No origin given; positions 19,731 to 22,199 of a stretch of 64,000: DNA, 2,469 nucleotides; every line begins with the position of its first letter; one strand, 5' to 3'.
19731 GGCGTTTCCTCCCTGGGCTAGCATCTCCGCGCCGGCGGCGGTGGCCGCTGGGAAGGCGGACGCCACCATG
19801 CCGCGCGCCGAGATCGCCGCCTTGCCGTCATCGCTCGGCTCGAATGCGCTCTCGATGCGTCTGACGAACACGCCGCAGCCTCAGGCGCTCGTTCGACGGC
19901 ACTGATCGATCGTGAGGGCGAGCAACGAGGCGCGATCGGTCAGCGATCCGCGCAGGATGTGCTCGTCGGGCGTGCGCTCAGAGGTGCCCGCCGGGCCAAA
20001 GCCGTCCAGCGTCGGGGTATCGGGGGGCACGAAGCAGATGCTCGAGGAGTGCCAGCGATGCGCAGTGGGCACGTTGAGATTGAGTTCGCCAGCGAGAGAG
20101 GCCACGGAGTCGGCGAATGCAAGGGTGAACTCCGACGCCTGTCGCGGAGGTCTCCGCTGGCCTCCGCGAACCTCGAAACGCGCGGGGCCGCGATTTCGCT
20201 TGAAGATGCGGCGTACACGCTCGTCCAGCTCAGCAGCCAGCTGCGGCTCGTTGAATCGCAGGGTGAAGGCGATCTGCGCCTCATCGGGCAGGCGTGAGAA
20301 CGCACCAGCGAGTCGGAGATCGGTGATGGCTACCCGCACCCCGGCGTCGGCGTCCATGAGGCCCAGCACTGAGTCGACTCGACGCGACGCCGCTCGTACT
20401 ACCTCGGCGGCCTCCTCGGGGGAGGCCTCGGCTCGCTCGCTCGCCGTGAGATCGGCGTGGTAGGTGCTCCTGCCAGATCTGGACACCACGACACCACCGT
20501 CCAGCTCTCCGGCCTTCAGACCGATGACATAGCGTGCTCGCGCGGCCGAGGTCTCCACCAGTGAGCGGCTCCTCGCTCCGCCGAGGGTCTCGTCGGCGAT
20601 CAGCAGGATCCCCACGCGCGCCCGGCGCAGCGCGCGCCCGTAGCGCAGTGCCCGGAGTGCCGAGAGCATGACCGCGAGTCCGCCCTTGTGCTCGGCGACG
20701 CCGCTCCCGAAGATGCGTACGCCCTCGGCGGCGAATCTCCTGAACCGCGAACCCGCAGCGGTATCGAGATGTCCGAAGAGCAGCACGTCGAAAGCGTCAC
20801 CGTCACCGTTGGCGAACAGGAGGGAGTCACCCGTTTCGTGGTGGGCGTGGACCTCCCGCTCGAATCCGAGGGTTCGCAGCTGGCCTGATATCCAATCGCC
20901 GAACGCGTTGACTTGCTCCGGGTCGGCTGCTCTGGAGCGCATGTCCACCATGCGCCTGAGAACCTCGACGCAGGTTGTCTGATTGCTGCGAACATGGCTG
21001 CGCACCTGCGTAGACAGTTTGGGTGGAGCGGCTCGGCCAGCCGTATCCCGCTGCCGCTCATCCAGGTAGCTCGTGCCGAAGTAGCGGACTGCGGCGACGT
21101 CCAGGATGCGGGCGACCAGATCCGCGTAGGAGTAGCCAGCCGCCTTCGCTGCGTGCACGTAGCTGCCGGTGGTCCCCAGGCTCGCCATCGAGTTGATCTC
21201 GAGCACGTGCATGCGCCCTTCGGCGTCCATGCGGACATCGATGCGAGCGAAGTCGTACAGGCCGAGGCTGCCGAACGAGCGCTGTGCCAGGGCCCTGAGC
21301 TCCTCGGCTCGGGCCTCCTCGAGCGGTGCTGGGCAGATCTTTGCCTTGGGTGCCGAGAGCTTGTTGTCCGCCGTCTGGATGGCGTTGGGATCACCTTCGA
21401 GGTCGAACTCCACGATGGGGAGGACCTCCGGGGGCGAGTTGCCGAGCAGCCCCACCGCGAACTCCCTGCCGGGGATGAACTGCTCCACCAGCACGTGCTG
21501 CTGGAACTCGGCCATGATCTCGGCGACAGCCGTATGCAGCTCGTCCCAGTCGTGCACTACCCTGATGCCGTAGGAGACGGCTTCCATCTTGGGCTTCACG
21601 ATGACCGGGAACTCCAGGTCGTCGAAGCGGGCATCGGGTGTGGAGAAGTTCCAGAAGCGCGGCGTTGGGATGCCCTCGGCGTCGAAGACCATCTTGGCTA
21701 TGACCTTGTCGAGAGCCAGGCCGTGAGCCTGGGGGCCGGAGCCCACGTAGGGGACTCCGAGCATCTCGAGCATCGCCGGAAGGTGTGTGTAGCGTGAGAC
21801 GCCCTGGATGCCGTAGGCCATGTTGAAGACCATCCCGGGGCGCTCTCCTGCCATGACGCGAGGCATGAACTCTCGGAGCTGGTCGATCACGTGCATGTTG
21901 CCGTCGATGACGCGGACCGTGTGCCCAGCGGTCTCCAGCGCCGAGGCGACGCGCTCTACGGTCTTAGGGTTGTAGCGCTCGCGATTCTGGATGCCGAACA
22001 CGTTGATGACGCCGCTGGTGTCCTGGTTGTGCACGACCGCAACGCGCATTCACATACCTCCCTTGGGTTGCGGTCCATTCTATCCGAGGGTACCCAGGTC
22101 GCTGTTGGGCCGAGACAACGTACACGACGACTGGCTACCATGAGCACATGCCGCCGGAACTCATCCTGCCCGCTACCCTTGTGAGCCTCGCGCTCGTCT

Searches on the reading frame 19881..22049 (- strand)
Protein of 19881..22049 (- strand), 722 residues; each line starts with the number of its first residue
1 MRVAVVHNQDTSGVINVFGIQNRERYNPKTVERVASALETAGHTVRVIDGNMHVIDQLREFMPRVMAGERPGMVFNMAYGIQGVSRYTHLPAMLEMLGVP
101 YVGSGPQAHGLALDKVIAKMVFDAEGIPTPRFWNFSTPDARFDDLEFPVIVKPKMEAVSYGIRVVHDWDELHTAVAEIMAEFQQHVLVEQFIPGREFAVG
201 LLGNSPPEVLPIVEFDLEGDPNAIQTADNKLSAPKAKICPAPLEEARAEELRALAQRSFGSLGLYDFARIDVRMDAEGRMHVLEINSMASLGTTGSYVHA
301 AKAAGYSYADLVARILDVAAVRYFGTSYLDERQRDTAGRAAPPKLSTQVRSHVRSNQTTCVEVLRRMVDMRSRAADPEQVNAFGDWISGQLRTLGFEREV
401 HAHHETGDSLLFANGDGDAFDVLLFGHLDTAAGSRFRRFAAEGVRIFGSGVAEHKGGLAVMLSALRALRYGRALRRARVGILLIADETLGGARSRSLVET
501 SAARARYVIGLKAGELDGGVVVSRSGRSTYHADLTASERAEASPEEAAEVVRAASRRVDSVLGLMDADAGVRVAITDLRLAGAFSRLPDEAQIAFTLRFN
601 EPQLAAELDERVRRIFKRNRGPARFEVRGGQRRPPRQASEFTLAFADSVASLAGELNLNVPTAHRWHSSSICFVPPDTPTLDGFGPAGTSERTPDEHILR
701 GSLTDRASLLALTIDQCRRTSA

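Call 9: search_protein_families(library=pfam, proteins=[window:19881-22049:-], max_evalue=0.001)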
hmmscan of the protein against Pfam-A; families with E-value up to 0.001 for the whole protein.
window:19881-22049:- (722 aa): 7 families
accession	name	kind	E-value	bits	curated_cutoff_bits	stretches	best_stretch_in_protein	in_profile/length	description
PF07478.18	Dala_Dala_lig_C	-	2.3e-32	112.6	24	1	143-316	33-203/204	D-ala D-ala ligase C-terminus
PF01546.33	Peptidase_M20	-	8.6e-12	45.8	24.6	1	424-715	2-205/206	Peptidase family M20/M25/M40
PF13535.11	ATP-grasp_4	-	1.3e-11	44.8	27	1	146-290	2-153/160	ATP-grasp domain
PF02655.19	ATP-grasp_3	-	3.6e-07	30.8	23.2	1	114-287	3-155/160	ATP-grasp domain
PF01071.24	GARS_A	-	1.6e-06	28.5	27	1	114-200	2-97/194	Phosphoribosylglycinamide synthetase, ATP-grasp (A) domain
PF02222.28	ATP-grasp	-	0.00023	21.3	27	1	122-193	3-77/179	ATP-grasp domain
PF02786.22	CPSase_L_D2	-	0.00078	19.5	19.8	0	143-311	35-198/211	Carbamoyl-phosphate synthase L chain, ATP binding domain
